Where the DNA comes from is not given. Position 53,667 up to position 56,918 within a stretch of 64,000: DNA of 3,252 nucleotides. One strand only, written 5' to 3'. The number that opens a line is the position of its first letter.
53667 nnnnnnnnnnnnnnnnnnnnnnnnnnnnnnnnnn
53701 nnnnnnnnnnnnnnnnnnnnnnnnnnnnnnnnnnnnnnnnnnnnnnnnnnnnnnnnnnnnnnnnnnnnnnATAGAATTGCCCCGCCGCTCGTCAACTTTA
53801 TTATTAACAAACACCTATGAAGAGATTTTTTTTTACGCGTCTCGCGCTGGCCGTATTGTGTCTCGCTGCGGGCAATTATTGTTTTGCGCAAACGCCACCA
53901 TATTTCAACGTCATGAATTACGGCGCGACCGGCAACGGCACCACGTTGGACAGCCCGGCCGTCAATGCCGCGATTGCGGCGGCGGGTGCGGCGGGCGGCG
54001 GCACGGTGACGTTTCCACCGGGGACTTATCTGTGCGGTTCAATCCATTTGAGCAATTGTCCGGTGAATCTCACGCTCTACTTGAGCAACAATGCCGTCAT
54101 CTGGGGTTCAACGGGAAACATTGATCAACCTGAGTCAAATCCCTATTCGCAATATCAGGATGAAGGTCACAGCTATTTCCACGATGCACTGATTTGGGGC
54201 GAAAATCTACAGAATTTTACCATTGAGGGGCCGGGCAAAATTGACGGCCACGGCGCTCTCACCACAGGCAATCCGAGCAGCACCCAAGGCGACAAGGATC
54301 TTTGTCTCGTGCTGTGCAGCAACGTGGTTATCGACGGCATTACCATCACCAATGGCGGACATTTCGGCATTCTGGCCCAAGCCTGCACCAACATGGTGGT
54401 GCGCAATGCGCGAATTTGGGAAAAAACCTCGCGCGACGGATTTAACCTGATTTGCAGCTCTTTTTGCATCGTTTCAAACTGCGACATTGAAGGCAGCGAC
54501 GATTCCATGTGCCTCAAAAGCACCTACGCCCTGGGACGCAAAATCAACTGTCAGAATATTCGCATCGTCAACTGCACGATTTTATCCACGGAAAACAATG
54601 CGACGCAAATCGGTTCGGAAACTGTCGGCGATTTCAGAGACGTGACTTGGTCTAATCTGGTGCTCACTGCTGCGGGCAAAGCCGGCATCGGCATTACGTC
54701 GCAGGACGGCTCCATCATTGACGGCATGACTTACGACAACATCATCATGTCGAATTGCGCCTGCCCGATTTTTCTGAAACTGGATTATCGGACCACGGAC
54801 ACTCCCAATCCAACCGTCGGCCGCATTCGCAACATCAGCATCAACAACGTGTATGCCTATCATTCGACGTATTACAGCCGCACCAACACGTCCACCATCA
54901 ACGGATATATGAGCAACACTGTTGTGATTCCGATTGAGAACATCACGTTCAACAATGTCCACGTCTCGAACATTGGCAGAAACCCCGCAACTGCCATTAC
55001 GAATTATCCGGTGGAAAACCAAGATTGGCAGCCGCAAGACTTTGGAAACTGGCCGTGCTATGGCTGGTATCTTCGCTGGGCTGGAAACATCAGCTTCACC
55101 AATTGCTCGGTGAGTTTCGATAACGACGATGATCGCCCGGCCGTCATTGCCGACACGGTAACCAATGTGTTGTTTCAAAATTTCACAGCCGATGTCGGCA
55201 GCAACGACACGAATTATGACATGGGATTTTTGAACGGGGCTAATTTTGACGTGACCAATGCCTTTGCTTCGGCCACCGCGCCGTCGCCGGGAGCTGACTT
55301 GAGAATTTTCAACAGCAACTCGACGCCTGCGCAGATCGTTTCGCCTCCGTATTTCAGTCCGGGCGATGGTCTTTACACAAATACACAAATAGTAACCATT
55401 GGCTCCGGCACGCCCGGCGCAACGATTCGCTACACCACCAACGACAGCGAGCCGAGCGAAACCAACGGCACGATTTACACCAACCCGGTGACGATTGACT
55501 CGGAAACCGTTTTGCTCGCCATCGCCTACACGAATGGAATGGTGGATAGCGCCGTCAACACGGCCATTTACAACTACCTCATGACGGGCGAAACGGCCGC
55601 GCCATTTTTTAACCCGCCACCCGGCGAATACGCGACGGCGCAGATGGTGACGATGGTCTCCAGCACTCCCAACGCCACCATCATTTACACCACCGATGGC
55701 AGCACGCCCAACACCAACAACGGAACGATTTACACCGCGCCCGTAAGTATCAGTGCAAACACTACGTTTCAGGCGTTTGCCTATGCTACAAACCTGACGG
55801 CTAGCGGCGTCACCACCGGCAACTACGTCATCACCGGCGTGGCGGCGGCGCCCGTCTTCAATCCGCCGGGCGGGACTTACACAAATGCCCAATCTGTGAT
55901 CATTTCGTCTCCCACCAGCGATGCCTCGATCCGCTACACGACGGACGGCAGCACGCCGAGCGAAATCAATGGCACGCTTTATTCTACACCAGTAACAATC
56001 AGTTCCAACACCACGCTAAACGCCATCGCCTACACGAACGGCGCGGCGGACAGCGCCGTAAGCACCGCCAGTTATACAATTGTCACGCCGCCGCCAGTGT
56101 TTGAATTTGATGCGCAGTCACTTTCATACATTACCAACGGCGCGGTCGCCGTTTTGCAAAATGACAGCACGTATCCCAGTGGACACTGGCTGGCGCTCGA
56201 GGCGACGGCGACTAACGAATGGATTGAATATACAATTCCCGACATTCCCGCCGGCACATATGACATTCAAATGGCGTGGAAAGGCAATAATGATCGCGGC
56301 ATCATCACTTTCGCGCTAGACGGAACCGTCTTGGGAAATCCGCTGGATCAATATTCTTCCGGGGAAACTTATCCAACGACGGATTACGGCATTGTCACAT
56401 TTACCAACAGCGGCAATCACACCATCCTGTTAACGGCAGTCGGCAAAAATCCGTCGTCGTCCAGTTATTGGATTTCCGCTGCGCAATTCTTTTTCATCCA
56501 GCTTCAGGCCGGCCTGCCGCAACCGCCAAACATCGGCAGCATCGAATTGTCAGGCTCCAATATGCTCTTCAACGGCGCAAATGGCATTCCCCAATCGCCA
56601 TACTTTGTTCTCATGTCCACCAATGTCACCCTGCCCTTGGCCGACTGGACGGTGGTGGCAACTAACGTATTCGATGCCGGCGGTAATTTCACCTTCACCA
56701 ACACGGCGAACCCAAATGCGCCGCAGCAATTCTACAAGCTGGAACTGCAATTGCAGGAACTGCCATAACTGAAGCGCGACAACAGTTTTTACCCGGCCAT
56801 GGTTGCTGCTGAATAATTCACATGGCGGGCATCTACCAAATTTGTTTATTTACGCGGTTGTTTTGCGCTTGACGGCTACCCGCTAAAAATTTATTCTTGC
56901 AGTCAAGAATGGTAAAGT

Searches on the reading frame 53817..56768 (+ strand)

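Call 7: search_protein_families(library=pfam, proteins=[window:53817-56768:+], max_evalue=0.001)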
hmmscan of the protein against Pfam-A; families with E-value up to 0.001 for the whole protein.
window:53817-56768:+ (983 aa): 4 families
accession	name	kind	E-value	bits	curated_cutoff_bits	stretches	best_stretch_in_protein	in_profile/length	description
PF13290.12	CHB_HEX_C_1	-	3.1e-45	152.4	22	3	683-750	1-67/67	Chitobiase/beta-hexosaminidase C-terminal domain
PF13287.12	Fn3_assoc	-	7.7e-42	141.7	23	3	612-670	2-59/59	Fn3 associated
PF00295.23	Glyco_hydro_28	-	1.8e-14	54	22.9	1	118-399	46-320/324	Glycosyl hydrolases family 28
PF18099.7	CBM_35_2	-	7.5e-05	23.2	23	1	789-875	14-101/112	Carbohydrate binding module (family 35)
